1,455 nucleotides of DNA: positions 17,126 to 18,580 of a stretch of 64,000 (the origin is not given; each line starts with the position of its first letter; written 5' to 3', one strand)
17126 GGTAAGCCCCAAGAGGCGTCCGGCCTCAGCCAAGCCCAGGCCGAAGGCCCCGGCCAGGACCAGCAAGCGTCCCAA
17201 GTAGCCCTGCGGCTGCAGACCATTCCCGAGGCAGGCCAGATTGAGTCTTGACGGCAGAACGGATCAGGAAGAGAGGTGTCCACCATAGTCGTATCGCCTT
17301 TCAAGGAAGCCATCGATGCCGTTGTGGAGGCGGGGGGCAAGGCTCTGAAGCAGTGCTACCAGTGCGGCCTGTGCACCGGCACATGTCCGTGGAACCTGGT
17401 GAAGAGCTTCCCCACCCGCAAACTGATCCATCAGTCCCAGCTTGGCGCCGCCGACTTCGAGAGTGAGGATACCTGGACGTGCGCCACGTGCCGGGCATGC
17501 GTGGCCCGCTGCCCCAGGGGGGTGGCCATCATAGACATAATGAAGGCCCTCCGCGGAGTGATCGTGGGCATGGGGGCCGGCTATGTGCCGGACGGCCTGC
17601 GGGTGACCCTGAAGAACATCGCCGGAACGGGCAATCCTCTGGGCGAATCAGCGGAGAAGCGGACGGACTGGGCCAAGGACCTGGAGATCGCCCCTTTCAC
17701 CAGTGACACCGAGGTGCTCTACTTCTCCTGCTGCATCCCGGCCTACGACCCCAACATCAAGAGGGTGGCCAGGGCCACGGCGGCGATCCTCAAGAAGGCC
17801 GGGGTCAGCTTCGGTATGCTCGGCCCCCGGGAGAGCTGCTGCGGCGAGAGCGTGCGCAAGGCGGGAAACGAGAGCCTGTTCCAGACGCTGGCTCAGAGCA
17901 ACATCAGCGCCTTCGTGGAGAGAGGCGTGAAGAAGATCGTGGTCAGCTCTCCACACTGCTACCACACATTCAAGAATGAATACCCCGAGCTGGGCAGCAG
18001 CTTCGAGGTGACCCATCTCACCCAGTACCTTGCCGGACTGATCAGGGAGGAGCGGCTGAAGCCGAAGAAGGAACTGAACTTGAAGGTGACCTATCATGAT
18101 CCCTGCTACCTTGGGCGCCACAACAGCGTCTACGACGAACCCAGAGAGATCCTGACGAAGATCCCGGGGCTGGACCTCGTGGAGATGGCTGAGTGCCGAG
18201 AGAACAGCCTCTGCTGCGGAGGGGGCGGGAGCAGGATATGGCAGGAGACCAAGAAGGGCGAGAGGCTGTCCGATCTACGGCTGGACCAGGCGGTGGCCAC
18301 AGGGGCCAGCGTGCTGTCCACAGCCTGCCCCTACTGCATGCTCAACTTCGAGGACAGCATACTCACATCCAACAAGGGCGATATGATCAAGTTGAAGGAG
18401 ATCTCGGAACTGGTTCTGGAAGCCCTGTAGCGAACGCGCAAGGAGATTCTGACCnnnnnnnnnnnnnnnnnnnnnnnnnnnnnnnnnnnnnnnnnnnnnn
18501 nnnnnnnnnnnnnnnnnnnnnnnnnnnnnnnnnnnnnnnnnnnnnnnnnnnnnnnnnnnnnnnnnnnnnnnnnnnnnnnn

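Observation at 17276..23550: Flx-Hdr-like six-gene cluster built around an HdrD-type (CCG) subunit rather than HdrBC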

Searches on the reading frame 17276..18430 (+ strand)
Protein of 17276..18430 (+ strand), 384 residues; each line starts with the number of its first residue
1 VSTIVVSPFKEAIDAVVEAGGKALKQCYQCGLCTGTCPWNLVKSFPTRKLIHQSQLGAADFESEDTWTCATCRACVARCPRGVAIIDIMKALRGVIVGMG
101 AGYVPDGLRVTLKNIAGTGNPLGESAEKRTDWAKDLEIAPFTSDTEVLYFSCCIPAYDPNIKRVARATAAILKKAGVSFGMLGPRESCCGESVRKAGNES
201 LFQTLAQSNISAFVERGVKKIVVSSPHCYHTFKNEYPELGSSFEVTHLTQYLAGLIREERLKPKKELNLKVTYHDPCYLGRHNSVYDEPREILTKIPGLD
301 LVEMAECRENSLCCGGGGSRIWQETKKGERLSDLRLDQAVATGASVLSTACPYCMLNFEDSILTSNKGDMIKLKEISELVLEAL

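Call 4: search_protein_families(library=pfam, proteins=[window:17276-18430:+], max_evalue=0.01)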
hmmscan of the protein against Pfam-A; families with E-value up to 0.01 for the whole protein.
window:17276-18430:+ (384 aa): 8 families
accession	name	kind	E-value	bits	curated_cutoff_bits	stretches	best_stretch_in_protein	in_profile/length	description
PF02754.22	CCG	-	2.8e-34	117.5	20.6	2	271-358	1-84/85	Cysteine-rich domain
PF13183.11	Fer4_8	-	3.7e-09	37.4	27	1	24-83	2-68/68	4Fe-4S dicluster domain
PF13187.11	Fer4_9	-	1.3e-08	35.2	27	1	26-82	1-50/52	4Fe-4S dicluster domain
PF13237.11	Fer4_10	-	7.4e-07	29.4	25.5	1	24-80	6-53/53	4Fe-4S dicluster domain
PF12838.12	Fer4_7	-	8.4e-07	29.8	27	1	26-83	1-52/52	4Fe-4S dicluster domain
PF13534.11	Fer4_17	-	5.4e-06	27.3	22.2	1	26-83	1-60/61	4Fe-4S dicluster domain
PF25160.1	LdpA_Fe-S-bd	-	1.3e-05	25.3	27.6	1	17-45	19-46/49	LdpA Fe-S cluster-binding domain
PF13484.11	Fer4_16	-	0.00018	22.7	30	0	23-40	49-66/66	4Fe-4S double cluster binding domain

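Call 5: search_protein_families(library=ncbifam, proteins=[window:17276-18430:+], max_evalue=0.01)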
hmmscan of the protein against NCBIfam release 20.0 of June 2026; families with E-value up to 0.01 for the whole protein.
window:17276-18430:+ (384 aa): 31 families (the best 25 are shown)
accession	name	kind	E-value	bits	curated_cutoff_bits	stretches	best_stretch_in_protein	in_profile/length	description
NF004898.0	PRK06259.1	equivalog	4e-49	167.6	385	1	22-382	131-486/488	fumarate reductase (CoM/CoB) subunit TfrB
NF045670.1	quin_L_LdhH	equivalog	2.8e-33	115.2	800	1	140-380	462-705/706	L-lactate dehydrogenase (quinone) large subunit LdhH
NF008369.0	PRK11168.1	equivalog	1.1e-27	97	278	2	142-359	164-381/401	anaerobic glycerol-3-phosphate dehydrogenase subunit C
TIGR03290.1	CoB_CoM_SS_C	equivalog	5.8e-23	81.5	160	1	25-121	2-98/144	CoB--CoM heterodisulfide reductase subunit C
NF045724.1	ferredox_TmcB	equivalog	3.5e-22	78.6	735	1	67-382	99-426/430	electron transfer complex ferredoxin TmcB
NF008434.0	PRK11274.1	equivalog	1.2e-18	67.2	333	2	146-359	169-389/409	glycolate oxidase subunit GlcF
NF045663.1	diclust_near_Sec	equivalog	1.5e-18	66.3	530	1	68-339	354-603/759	pyridine nucleotide-disulfide oxidoreductase/dicluster-binding protein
TIGR03379.1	glycerol3P_GlpC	equivalog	2.2e-17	62.9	279.9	2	144-323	161-340/397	anaerobic glycerol-3-phosphate dehydrogenase subunit GlpC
NF045796.1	DsrK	equivalog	8.4e-17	60.9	400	1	67-319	118-373/453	sulfate reduction electron transfer complex DsrMKJOP subunit DsrK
NF038018.1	qmoC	equivalog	5.6e-16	59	300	1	13-97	6-92/360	quinone-interacting membrane-bound oxidoreductase complex subunit QmoC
NF045711.1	sulf_resp_HmcF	equivalog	5.7e-16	58.4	750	1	242-356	306-423/457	sulfate respiration complex iron-sulfur protein HmcF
NF041779.1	hetero_SS_HdrC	equivalog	3e-10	39.9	350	1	23-100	29-107/198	ferredoxin:CoB-CoM heterodisulfide reductase subunit HdrC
NF041890.1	hdrC_Methbact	equivalog_domain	7e-10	38.8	270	1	14-100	18-105/192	ferredoxin:CoB-CoM heterodisulfide reductase subunit HdrC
TIGR03288.1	CoB_CoM_SS_B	equivalog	4e-09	36.2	345.15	1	242-360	115-239/290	CoB--CoM heterodisulfide reductase subunit B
TIGR00314.1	cdhA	equivalog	1.8e-06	26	781.3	1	23-90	397-460/784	CO dehydrogenase/acetyl-CoA synthase complex subunit alpha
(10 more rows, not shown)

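Call 6: find_encoding_contigs(protein=window:17276-18430:+, flank=10000, max_places=6)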
Protein window:17276-18430:+ (384 aa): 4 contigs read that carry it; 4 places shown.
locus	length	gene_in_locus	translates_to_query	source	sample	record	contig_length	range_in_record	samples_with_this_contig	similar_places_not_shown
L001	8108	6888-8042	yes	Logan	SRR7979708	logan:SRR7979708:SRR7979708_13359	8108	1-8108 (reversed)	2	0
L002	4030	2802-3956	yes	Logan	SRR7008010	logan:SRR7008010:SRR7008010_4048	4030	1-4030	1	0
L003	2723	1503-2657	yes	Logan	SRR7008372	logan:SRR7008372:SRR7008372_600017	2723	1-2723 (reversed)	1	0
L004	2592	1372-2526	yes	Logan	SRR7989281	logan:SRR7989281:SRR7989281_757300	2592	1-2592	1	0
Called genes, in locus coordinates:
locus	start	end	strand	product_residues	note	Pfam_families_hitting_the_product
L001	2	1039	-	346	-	?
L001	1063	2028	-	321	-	PF01058:Oxidored_q6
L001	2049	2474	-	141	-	PF02662:FlpD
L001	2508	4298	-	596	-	PF14691:Fer4_20 (weak), PF01946:Thi4 (weak), PF00890:FAD_binding_2 (weak), PF01266:DAO (weak), PF03486:HI0933_like (weak), PF07992:Pyr_redox_2, PF12831:FAD_oxidored (weak), PF13450:NAD_binding_8, +7 more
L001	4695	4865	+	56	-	-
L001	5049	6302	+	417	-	PF00512:HisKA, PF13581:HATPase_c_2 (weak), PF02518:HATPase_c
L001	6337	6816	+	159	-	PF00072:Response_reg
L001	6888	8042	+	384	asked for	PF25160:LdpA_Fe-S-bd (faint), PF13183:Fer4_8, PF13237:Fer4_10 (weak), PF13534:Fer4_17 (weak), PF12838:Fer4_7 (weak), PF13187:Fer4_9, PF02754:CCG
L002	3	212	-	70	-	?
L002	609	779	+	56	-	-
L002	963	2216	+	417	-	PF00512:HisKA, PF13581:HATPase_c_2 (weak), PF02518:HATPase_c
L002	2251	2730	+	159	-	PF00072:Response_reg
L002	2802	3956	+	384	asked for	PF25160:LdpA_Fe-S-bd (faint), PF13183:Fer4_8, PF13237:Fer4_10 (weak), PF13534:Fer4_17 (weak), PF12838:Fer4_7 (weak), PF13187:Fer4_9, PF02754:CCG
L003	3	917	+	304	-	?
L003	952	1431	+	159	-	PF00072:Response_reg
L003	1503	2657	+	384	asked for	PF25160:LdpA_Fe-S-bd (faint), PF13183:Fer4_8, PF13237:Fer4_10 (weak), PF13534:Fer4_17 (weak), PF12838:Fer4_7 (weak), PF13187:Fer4_9, PF02754:CCG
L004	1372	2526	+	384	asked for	PF25160:LdpA_Fe-S-bd (faint), PF13183:Fer4_8, PF13237:Fer4_10 (weak), PF13534:Fer4_17 (weak), PF12838:Fer4_7 (weak), PF13187:Fer4_9, PF02754:CCG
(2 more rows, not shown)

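Call 10: find_homologous_proteins(query=window:17276-18430:+, max_evalue=1e-20)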
Query window:17276-18430:+ (384 aa): 8000 proteins with E <= 1e-20 among 8000 candidates; the best 120 are listed.
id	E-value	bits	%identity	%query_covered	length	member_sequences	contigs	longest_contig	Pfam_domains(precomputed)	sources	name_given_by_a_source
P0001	9.7e-240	813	95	96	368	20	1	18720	PF12838.13,PF13534.12,PF02754.22,PF13237.12,PF13183.12,PF13187.12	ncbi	-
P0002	5.0e-231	784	87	99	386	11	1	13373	PF12838.13,PF13534.12,PF02754.22,PF25160.2,PF13237.12,PF13183.12,PF13187.12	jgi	jgi:Fe-S oxidoreductase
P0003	2.1e-230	782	87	99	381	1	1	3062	PF12838.13,PF13534.12,PF02754.22,PF13237.12,PF13183.12,PF13187.12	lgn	-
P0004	2.2e-230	782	87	99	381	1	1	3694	PF12838.13,PF13534.12,PF02754.22,PF13237.12,PF13183.12,PF13187.12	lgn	-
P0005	1.7e-228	776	86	99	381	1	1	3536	PF12838.13,PF13534.12,PF02754.22,PF13183.12,PF13187.12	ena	-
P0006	1.4e-227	773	86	99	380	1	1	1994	PF12838.13,PF13534.12,PF02754.22,PF13183.12,PF13187.12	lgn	-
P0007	8.4e-206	701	78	99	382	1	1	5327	PF12838.13,PF13534.12,PF02754.22,PF13183.12,PF13187.12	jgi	jgi:Fe-S oxidoreductase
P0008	3.3e-205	699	78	99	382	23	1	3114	PF12838.13,PF13534.12,PF02754.22,PF13237.12,PF13183.12,PF13187.12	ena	-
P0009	4.8e-205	699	88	89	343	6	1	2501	PF02754.22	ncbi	-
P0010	6.9e-205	698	79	97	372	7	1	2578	PF12838.13,PF13534.12,PF02754.22,PF13237.12,PF13183.12,PF13187.12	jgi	jgi:Fe-S oxidoreductase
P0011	3.1e-204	696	75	99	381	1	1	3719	PF12838.13,PF02754.22,PF25160.2,PF13237.12,PF13183.12,PF13187.12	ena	-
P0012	4.4e-204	696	75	99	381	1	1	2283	PF12838.13,PF13534.12,PF02754.22,PF13237.12,PF13183.12,PF13187.12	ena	-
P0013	5.8e-204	695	76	99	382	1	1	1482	PF12838.13,PF13534.12,PF02754.22,PF13183.12,PF13187.12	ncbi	-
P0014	9.9e-204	695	75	99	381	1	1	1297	PF12838.13,PF13534.12,PF02754.22,PF13237.12,PF13183.12,PF13187.12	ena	-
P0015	1.3e-203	694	79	96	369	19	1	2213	PF12838.13,PF13534.12,PF02754.22,PF13183.12,PF13187.12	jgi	-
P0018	2.4e-201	687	77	99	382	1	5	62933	PF13534.12,PF02754.22,PF13183.12,PF13187.12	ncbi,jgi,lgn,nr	ncbi:MAG: (Fe-S)-binding protein [Chloroflexi bacterium]|nr:(Fe-S)-binding protein [Chloroflexota ba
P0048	3.5e-186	637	69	99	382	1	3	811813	PF12838.13,PF13534.12,PF02754.22,PF13237.12,PF13183.12,PF13187.12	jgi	jgi:Fe-S oxidoreductase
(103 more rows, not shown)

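Call 11: find_encoding_contigs(protein=P0018, flank=10000, max_places=2)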
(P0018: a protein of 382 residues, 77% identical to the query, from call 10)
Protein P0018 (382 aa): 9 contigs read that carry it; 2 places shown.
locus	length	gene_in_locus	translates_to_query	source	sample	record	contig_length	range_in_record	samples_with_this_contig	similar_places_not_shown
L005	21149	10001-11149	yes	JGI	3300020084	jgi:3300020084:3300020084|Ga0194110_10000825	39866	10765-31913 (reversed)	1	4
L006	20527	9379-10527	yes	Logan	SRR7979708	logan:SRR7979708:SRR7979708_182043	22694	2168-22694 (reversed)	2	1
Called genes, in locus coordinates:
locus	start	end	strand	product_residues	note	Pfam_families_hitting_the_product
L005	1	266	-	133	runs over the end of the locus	PF06094:GGACT, PF13772:AIG2_2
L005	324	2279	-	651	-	PF00724:Oxidored_FMN, PF07992:Pyr_redox_2 (weak), PF03486:HI0933_like (weak), PF07992:Pyr_redox_2, PF12831:FAD_oxidored, PF13450:NAD_binding_8, PF13738:Pyr_redox_3 (weak), PF00070:Pyr_redox, +8 more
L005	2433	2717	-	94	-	-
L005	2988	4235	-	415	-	PF13458:Peripla_BP_6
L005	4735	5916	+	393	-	PF00478:IMPDH (faint), PF03060:NMO, PF01070:FMN_dh (weak)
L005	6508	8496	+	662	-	PF12831:FAD_oxidored (weak), PF13450:NAD_binding_8 (weak), PF00037:Fer4 (weak), PF12838:Fer4_7 (weak), PF13187:Fer4_9 (weak), PF13237:Fer4_10 (weak), PF14697:Fer4_21, PF25160:LdpA_Fe-S-bd (weak), +5 more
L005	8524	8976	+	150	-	PF02662:FlpD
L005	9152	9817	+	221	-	PF21349:RUBY_RBDX (weak), PF00027:cNMP_binding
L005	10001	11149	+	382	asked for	PF13183:Fer4_8, PF13187:Fer4_9 (weak), PF13534:Fer4_17 (weak), PF02754:CCG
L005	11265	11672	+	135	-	-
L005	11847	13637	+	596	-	PF01946:Thi4 (weak), PF07992:Pyr_redox_2 (weak), PF01266:DAO (weak), PF01593:Amino_oxidase (weak), PF03486:HI0933_like (weak), PF07992:Pyr_redox_2, PF13450:NAD_binding_8, PF13237:Fer4_10 (weak), +8 more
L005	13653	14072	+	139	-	PF02662:FlpD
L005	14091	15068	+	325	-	PF01058:Oxidored_q6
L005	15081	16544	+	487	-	PF27537:HoxH, PF00374:NiFeSe_Hases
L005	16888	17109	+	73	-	PF15919:HicB_lk_antitox, PF21748:UPF0150 (weak)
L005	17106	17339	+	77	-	PF07927:HicA_toxin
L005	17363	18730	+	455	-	PF00512:HisKA, PF02518:HATPase_c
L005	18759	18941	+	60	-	-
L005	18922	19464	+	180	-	PF01281:Ribosomal_L9_N, PF03948:Ribosomal_L9_C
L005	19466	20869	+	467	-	PF00772:DnaB, PF03796:DnaB_C, PF13481:AAA_25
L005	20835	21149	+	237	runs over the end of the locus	PF07261:DnaB_2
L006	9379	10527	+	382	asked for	PF13183:Fer4_8, PF13187:Fer4_9 (weak), PF13534:Fer4_17 (weak), PF02754:CCG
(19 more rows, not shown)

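Call 12: find_encoding_contigs(protein=P0048, flank=10000, max_places=2)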
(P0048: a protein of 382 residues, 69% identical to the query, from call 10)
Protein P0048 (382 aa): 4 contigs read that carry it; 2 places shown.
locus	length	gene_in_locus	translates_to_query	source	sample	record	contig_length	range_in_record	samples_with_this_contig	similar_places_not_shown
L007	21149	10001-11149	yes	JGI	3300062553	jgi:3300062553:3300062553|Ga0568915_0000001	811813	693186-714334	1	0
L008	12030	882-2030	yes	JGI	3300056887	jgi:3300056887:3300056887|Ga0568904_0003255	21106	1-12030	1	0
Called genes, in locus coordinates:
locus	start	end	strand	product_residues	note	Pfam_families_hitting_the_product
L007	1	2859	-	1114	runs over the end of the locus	PF00890:FAD_binding_2 (weak), PF07992:Pyr_redox_2 (weak), PF12831:FAD_oxidored, PF13450:NAD_binding_8 (weak), PF14691:Fer4_20, PF01266:DAO (weak), PF07992:Pyr_redox_2, PF13450:NAD_binding_8, +13 more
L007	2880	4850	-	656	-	PF00890:FAD_binding_2 (weak), PF07992:Pyr_redox_2 (weak), PF12831:FAD_oxidored, PF13450:NAD_binding_8 (weak), PF12838:Fer4_7, PF13187:Fer4_9, PF13237:Fer4_10, PF14697:Fer4_21, +9 more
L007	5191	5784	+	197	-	PF00072:Response_reg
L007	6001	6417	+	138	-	PF00072:Response_reg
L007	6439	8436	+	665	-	PF00890:FAD_binding_2 (weak), PF12831:FAD_oxidored (weak), PF13450:NAD_binding_8 (weak), PF12838:Fer4_7 (weak), PF13187:Fer4_9 (weak), PF13237:Fer4_10, PF14697:Fer4_21, PF00037:Fer4 (weak), +4 more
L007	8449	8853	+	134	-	PF02662:FlpD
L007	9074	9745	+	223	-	PF21349:RUBY_RBDX (weak), PF00027:cNMP_binding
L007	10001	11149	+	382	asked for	PF13534:Fer4_17 (faint), PF12838:Fer4_7 (weak), PF13183:Fer4_8, PF13187:Fer4_9, PF13237:Fer4_10, PF02754:CCG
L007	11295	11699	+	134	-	-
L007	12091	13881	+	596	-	PF14691:Fer4_20 (weak), PF01946:Thi4 (weak), PF07992:Pyr_redox_2 (weak), PF00070:Pyr_redox (weak), PF00890:FAD_binding_2 (weak), PF01266:DAO (weak), PF07992:Pyr_redox_2, PF13450:NAD_binding_8, +7 more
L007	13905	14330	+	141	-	PF02662:FlpD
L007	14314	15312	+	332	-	PF01058:Oxidored_q6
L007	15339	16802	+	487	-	PF27537:HoxH, PF00374:NiFeSe_Hases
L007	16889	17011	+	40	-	-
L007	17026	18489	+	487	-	PF25323:6TM_PilS (weak), PF00512:HisKA (weak), PF02518:HATPase_c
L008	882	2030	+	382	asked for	PF13534:Fer4_17 (faint), PF12838:Fer4_7 (weak), PF13183:Fer4_8, PF13187:Fer4_9, PF13237:Fer4_10, PF02754:CCG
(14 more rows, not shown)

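Call 14: find_related_loci(query=A1, collection=genome_contigs, flank=10000)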
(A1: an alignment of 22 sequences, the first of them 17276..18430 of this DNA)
Query A1 (384 aa) in genome_contigs; peptide patterns used: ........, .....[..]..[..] (x = any residue, [..] = any of these).
600 stretches matched a pattern (row limit reached: there are more); 599 encode a relative of the query (tblastn E <= 1e-3); the best 80 are kept; 80 distinct loci.
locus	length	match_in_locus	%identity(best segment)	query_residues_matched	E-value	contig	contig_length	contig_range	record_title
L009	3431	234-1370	78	6-384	0e+0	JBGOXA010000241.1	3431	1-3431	MAG: Dehalococcoidia bacterium isolate OBJ_0618_130150_78 k141_3837598_length_3431_cov_18.0000, whole genome shotgun seq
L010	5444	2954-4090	68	6-384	0e+0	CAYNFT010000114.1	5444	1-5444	MAG TPA_asm: uncultured Dehalococcoidales bacterium isolate binchicken_co89_477 genome assembly, contig: NODE_32634_leng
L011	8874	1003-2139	67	6-384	0e+0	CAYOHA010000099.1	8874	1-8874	MAG TPA_asm: uncultured Dehalococcoidales bacterium isolate binchicken_co376_250 genome assembly, contig: NODE_9724_leng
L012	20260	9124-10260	63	6-384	9e-175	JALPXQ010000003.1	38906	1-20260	Dehalococcoidia bacterium isolate AH-958-E16 AH-958-E16_NODE_3, whole genome shotgun sequence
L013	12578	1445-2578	63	7-384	1e-172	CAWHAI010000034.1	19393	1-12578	MAG: uncultured Chloroflexia bacterium isolate MFD04408.bin.2.112 genome assembly, contig: contig_80062, whole genome sh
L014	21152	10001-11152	60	3-384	6e-168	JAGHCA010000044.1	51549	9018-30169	MAG: Dehalococcoidia bacterium isolate AUK270 PB_MBMC_224_c_000000000014, whole genome shotgun sequence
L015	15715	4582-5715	60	5-384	1e-162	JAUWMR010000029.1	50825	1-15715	MAG: Desulfobacteraceae bacterium isolate CSMAG_2403 CSMAG_2403_k141_397657_length_50825_cov_14.3804, whole genome shotg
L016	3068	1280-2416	57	6-384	2e-167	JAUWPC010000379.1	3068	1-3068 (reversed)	MAG: Desulfobacteraceae bacterium isolate CSMAG_2466 CSMAG_2466_k141_553723_length_3068_cov_28.7895, whole genome shotgu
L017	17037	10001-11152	59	1-384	3e-157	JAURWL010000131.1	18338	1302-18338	MAG: Dehalococcoidales bacterium isolate E10_concoct.bin.145 E10_k141_510834, whole genome shotgun sequence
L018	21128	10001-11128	58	6-384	5e-152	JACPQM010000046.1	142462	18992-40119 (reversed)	MAG: Chloroflexi bacterium isolate NC_groundwater_653_Ag_B-0.1um_64_227 B_1_S1_Biohub_coassembly_k141_2449090, whole gen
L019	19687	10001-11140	57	3-384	1e-150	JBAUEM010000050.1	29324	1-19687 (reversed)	MAG: Dehalococcoidia bacterium isolate MFD13097_ilm_asm_bin13 k127_249909, whole genome shotgun sequence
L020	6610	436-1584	56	1-384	3e-147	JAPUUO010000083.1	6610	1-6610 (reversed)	MAG: Candidatus Bathyarchaeota archaeon isolate 390cm_MaxBin_5k.016 NODE_12341_length_6610_cov_84.491076, whole genome s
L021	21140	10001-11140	55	6-384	8e-147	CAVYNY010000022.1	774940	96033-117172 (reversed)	MAG: uncultured delta proteobacterium isolate MFD05684.bin.2.75 genome assembly, contig: contig_66333, whole genome shot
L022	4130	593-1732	55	6-384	1e-148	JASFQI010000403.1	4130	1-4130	MAG: Desulfobacteraceae bacterium isolate D0819S20remetaG_Bin_281 D0819S20remetaG_FD_scaffold_4672_c1, whole genome shot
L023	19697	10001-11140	54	6-384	6e-145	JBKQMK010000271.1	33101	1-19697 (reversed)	MAG: Desulfomonilaceae bacterium isolate LABRr1A1B1C__bin_124 LABRr1A1B1C_000000117731, whole genome shotgun sequence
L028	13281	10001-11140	53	6-384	2e-143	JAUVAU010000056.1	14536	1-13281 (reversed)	MAG: Deltaproteobacteria bacterium isolate CSMAG_227 CSMAG_227_k127_11827412_length_14536_cov_15.1730, whole genome shot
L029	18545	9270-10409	55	6-384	1e-143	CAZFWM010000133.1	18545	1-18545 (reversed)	MAG TPA_asm: uncultured Thermodesulfobacteriota bacterium isolate SRP077602_co7_231 genome assembly, contig: NODE_14796_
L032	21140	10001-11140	54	6-384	1e-142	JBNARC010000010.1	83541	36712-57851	MAG: Moorellales bacterium isolate Kamch4316-2DMB-05 bin25.fa-10, whole genome shotgun sequence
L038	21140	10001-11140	54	6-384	3e-141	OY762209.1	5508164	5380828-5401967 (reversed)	MAG: Syntrophorhabdaceae bacterium isolate b67c53bf-795e-48b1-b0c8-2f1cb1e3683a genome assembly, chromosome: 1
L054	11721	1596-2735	52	6-384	7e-135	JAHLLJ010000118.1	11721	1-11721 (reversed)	MAG: Deltaproteobacteria bacterium isolate MAG101 NODE_6256_length_11721_cov_221.863792, whole genome shotgun sequence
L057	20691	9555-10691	53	7-384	2e-131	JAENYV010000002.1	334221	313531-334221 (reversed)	MAG: Dethiobacter alkaliphilus isolate BL5_bin.7 BL5_bin7_NODE_13_length_334221_cov_23.116427, whole genome shotgun sequ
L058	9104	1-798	68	119-384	2e-129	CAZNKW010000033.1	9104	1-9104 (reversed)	MAG TPA_asm: uncultured Dehalococcoidia bacterium isolate binchicken_co325_96 genome assembly, contig: NODE_3122_length_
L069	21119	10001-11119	50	6-384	3e-120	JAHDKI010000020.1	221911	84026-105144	MAG: Syntrophaceae bacterium isolate LM1-B42D k141_298004, whole genome shotgun sequence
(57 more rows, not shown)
